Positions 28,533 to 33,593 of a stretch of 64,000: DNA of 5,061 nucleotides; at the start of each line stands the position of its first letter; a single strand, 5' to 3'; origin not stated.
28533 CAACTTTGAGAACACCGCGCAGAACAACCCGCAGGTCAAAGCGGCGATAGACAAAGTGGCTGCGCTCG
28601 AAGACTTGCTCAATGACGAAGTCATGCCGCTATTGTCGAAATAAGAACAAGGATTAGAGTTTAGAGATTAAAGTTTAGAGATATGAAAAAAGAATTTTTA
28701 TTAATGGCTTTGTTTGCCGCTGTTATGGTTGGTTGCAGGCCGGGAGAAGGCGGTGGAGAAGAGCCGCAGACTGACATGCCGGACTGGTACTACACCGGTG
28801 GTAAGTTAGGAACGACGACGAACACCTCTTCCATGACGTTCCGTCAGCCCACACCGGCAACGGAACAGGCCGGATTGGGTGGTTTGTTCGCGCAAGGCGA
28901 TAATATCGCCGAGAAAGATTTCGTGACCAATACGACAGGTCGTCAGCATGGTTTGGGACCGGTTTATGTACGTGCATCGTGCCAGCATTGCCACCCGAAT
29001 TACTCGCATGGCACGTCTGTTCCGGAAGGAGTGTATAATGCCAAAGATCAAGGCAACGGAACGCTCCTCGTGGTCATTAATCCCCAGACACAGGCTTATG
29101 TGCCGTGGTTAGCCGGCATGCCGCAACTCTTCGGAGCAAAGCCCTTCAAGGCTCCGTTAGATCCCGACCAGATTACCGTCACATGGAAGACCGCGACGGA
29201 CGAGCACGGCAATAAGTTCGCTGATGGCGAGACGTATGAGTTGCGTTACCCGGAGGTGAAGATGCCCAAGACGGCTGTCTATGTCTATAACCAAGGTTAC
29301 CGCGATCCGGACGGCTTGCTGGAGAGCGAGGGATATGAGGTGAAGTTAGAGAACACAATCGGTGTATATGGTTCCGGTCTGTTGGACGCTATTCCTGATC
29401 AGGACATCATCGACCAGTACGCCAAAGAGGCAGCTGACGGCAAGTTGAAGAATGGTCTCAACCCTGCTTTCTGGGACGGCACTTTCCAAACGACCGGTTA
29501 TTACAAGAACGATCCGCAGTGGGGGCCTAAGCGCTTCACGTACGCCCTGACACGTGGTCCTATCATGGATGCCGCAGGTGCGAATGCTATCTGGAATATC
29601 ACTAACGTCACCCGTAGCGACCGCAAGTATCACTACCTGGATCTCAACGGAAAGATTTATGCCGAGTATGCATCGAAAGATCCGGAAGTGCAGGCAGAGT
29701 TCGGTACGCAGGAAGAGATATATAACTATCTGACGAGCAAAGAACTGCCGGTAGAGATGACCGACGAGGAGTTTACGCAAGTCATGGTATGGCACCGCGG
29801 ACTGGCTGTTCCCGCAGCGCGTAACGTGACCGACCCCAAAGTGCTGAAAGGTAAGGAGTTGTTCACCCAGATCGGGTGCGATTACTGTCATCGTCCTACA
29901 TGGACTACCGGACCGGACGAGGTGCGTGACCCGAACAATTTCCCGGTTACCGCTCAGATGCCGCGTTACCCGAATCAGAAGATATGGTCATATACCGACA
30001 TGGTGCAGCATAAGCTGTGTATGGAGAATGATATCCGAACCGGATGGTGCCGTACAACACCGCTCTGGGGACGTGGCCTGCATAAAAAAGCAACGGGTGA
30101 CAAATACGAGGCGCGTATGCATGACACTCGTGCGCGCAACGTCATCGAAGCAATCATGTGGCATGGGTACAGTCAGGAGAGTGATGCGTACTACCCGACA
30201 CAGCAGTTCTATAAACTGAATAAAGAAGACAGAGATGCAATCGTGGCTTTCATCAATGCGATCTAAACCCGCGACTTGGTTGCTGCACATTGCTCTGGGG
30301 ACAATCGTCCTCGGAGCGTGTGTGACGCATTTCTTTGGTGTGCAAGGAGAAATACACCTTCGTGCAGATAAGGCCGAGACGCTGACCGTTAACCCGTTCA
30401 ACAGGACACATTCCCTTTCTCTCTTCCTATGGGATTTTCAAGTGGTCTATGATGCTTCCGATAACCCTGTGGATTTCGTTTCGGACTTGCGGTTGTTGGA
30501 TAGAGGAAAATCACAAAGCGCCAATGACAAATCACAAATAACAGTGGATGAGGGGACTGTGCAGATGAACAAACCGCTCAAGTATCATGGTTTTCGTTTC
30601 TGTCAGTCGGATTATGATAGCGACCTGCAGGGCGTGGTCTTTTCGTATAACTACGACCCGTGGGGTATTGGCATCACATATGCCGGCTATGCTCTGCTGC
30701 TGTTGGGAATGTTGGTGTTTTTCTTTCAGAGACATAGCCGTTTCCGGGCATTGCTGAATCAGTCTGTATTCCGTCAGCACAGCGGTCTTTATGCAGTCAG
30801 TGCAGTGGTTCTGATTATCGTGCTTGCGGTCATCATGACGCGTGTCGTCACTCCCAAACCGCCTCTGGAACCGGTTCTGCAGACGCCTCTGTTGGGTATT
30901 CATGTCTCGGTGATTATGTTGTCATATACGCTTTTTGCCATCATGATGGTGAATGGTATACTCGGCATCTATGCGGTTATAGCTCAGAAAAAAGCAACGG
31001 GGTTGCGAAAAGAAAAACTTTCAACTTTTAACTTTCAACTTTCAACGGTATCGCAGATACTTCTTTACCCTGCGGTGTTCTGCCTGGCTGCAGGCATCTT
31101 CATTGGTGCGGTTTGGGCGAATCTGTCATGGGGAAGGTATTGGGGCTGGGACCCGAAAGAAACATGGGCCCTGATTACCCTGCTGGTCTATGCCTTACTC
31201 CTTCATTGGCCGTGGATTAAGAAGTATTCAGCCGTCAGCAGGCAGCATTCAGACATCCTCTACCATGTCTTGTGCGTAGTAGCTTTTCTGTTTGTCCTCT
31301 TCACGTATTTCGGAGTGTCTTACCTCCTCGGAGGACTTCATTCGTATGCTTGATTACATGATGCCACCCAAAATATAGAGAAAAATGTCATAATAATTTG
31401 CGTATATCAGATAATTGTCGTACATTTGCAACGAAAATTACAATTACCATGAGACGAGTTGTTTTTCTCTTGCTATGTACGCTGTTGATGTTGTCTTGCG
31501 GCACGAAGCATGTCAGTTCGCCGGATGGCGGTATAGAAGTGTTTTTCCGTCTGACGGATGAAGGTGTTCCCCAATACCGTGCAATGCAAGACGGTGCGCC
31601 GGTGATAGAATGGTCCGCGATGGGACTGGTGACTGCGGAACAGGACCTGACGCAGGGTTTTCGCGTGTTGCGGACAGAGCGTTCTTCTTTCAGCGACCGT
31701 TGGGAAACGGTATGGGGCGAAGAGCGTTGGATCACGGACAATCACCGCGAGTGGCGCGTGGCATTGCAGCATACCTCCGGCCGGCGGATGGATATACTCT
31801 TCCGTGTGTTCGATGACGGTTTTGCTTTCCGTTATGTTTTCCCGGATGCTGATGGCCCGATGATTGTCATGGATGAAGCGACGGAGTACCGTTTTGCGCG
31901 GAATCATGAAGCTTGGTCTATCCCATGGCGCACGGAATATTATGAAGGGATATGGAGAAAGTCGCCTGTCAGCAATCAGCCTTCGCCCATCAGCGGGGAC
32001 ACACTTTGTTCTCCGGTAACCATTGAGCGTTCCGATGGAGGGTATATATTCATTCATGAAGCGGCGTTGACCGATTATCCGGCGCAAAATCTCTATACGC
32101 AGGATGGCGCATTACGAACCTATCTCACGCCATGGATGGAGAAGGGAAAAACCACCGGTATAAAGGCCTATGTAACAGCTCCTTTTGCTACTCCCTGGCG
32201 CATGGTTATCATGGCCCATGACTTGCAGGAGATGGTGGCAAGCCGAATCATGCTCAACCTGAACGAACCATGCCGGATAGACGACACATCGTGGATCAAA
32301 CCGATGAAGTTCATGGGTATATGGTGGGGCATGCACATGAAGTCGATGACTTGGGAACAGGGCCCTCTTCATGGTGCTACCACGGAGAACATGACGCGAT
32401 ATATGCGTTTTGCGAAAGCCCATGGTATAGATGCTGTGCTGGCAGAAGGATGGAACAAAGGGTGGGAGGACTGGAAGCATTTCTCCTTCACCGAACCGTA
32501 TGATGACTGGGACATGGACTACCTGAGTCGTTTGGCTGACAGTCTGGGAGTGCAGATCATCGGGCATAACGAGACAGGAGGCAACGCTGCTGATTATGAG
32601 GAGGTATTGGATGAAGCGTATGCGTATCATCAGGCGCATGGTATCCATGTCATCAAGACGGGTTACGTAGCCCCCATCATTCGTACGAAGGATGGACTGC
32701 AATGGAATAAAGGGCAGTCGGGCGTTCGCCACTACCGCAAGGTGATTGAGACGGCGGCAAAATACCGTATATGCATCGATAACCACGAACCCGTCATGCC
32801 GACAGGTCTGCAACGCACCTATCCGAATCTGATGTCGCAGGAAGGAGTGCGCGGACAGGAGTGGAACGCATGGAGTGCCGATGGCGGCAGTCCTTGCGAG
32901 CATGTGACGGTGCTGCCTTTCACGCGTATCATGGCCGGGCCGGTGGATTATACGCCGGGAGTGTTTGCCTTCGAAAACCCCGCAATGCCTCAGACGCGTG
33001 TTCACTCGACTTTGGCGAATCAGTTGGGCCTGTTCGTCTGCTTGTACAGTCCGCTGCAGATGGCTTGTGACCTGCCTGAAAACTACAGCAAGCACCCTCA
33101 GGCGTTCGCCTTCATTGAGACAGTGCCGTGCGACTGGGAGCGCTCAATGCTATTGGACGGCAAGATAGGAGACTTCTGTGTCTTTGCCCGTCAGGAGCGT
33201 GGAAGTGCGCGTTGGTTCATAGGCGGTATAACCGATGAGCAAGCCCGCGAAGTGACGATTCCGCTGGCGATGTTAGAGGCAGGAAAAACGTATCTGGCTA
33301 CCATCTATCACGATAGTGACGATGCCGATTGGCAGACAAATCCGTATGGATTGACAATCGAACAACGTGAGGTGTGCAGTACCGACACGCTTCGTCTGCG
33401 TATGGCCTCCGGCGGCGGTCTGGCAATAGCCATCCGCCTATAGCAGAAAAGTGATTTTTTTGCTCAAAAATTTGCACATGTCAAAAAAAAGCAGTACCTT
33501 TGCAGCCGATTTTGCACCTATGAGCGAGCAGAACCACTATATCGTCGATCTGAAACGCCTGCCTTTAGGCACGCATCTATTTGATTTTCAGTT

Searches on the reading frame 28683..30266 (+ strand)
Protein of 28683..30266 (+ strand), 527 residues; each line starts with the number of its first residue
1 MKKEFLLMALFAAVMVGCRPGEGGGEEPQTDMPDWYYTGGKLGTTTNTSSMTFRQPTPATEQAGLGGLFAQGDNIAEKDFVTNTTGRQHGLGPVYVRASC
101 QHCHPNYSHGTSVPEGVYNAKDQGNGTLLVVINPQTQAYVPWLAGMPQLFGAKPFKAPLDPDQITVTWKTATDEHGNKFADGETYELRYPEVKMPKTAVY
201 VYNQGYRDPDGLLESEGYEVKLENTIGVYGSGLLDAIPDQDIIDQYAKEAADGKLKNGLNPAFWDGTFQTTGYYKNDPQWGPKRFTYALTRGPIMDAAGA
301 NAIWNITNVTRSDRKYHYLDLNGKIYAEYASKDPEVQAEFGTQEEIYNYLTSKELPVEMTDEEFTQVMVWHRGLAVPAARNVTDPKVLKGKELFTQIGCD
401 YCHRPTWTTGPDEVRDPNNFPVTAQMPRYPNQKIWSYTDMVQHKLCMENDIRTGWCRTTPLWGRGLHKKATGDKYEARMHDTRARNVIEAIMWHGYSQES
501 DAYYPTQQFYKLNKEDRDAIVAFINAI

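Call 80: search_protein_families(library=pfam, proteins=[window:28683-30266:+], max_evalue=0.0001)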
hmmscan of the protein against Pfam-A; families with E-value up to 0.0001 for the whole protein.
window:28683-30266:+ (527 aa): 1 family
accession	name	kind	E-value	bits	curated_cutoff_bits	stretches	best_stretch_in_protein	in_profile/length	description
PF06537.16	DHOR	-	1.9e-33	116.1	22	1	357-526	333-498/499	Di-haem oxidoreductase, putative peroxidase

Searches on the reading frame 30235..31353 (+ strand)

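Call 80: search_protein_families(library=pfam, proteins=[window:30235-31353:+], max_evalue=0.0001)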
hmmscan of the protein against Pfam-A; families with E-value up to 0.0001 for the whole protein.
window:30235-31353:+ (372 aa): 2 families
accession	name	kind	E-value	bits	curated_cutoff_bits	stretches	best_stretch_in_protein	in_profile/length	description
PF01578.25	Cytochrom_C_asm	-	3.2e-32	112.3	29.9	1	181-369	30-212/212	Cytochrome C assembly protein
PF05140.19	ResB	-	2.6e-15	56.6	24.6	1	16-129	156-268/486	ResB-like family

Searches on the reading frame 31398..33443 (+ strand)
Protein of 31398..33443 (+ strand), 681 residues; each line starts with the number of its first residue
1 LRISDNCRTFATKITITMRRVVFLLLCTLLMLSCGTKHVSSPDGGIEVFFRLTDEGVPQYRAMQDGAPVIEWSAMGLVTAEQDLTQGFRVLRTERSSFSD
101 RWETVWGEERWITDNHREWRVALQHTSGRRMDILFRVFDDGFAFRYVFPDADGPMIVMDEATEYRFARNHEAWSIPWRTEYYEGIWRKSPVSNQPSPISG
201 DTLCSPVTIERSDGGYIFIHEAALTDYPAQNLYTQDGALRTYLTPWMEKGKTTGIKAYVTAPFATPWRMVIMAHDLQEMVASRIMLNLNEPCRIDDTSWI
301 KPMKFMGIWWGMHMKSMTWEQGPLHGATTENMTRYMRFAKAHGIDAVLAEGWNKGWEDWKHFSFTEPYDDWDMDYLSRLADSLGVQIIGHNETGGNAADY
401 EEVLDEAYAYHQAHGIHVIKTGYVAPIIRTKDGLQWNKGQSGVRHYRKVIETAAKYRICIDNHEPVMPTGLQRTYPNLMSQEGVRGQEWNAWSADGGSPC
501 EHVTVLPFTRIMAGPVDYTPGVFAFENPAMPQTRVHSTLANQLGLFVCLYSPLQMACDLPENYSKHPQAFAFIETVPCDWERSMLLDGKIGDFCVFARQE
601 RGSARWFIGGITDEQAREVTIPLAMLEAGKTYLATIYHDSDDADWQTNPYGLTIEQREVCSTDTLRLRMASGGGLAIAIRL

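Call 80: search_protein_families(library=pfam, proteins=[window:31398-33443:+], max_evalue=0.0001)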
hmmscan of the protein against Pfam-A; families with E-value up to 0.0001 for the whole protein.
window:31398-33443:+ (681 aa): 3 families
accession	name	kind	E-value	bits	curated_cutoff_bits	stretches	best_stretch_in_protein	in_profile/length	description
PF10566.15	Glyco_hydro_97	-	2.6e-92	309.6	32.5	1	296-577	1-275/275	Glycoside hydrolase 97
PF14508.12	GH97_N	-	3.9e-61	206.9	25.3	1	39-291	1-229/229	Glycosyl-hydrolase 97 N-terminal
PF14509.12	GH97_C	-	3e-27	95.2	25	1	579-679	1-96/97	Glycosyl-hydrolase 97 C-terminal, oligomerisation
